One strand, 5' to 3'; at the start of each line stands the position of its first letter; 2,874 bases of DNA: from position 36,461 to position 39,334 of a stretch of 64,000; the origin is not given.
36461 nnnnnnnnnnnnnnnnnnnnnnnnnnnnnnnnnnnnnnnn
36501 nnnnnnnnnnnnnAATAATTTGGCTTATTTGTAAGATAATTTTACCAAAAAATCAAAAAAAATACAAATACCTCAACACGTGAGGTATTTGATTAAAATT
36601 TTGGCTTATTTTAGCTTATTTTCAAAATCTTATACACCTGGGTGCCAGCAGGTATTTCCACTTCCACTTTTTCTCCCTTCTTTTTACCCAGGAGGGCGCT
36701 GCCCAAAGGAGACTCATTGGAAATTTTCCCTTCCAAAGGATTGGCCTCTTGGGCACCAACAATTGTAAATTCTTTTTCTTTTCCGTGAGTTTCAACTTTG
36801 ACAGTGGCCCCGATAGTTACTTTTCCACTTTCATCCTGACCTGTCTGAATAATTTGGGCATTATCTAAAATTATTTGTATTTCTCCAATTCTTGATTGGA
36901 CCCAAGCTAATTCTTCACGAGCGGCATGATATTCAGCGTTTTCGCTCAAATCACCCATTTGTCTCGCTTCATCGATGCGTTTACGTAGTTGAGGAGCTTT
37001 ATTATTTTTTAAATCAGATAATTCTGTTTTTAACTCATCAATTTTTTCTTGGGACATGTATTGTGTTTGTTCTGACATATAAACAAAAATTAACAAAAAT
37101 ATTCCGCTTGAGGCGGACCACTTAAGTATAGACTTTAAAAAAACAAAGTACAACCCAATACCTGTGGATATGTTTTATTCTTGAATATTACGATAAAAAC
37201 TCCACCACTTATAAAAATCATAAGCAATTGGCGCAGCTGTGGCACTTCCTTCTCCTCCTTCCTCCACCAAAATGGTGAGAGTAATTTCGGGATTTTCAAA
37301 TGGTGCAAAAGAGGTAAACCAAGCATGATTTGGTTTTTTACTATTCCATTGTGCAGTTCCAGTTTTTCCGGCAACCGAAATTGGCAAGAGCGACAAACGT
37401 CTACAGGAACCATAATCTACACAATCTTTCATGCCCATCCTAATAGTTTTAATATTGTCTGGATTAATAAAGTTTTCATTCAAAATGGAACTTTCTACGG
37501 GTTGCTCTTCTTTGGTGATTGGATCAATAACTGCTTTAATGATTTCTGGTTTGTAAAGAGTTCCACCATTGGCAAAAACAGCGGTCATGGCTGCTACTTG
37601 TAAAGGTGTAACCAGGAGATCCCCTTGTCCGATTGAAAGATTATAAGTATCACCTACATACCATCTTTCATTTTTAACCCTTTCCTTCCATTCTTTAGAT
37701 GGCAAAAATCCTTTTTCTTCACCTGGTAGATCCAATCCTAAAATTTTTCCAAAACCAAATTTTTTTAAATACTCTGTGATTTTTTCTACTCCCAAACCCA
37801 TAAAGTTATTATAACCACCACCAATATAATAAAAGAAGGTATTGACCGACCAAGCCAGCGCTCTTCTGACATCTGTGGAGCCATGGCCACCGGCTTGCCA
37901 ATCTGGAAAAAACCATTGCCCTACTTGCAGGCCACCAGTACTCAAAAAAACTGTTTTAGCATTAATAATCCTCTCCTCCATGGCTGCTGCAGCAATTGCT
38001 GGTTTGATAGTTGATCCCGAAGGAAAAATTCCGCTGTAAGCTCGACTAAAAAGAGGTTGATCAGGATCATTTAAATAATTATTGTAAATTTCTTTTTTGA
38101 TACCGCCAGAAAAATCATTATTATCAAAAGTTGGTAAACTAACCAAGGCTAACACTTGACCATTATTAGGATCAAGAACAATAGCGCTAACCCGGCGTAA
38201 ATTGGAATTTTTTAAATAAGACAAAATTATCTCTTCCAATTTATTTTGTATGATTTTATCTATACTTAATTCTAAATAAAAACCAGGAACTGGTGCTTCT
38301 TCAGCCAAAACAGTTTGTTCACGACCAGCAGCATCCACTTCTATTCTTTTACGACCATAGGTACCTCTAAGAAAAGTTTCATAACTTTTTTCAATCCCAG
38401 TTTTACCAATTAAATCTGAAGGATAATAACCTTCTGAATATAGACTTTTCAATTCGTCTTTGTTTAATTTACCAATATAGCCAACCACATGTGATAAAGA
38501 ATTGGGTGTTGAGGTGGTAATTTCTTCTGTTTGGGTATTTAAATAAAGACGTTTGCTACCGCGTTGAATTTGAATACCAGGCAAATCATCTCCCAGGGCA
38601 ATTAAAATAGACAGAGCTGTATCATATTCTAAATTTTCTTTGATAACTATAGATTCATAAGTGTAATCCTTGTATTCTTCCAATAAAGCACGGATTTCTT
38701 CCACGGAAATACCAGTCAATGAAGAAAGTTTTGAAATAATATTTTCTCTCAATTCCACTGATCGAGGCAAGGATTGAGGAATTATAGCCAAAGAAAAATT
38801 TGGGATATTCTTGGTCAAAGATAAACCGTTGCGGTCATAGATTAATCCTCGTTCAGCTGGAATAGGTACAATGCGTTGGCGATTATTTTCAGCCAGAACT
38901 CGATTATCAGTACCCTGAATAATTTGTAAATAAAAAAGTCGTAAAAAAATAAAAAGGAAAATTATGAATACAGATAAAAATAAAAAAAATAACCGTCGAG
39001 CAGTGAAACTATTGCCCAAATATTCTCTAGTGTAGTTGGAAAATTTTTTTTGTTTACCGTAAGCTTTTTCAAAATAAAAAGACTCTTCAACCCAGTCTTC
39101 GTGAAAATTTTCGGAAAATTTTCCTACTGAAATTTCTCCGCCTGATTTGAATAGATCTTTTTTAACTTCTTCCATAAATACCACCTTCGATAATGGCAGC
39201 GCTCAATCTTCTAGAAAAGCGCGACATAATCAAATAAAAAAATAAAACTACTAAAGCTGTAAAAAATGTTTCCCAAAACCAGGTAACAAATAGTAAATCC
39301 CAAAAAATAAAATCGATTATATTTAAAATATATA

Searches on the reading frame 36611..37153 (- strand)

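Call 87: search_protein_families(library=pfam, proteins=[window:36611-37153:-], max_evalue=0.0001)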
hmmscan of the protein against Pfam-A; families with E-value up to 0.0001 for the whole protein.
window:36611-37153:- (180 aa): 2 families
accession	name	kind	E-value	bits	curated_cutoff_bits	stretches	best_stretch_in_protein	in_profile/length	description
PF01272.25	GreA_GreB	-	3e-26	91.7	26.9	1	109-180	3-76/77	Transcription elongation factor, GreA/GreB, C-term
PF03449.20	GreA_GreB_N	-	1.4e-22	80.1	24.5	1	32-101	2-71/71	Transcription elongation factor, N-terminal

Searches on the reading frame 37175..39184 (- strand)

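Call 87: search_protein_families(library=pfam, proteins=[window:37175-39184:-], max_evalue=0.0001)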
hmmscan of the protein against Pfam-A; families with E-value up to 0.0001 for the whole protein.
window:37175-39184:- (669 aa): 2 families
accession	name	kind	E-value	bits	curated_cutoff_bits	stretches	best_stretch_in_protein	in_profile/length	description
PF00905.27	Transpeptidase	-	5.6e-63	213.3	22.1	1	333-658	2-298/299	Penicillin binding protein transpeptidase domain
PF03717.20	PBP_dimer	-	2.3e-37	129.6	24.4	1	107-291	1-177/180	Penicillin-binding Protein dimerisation domain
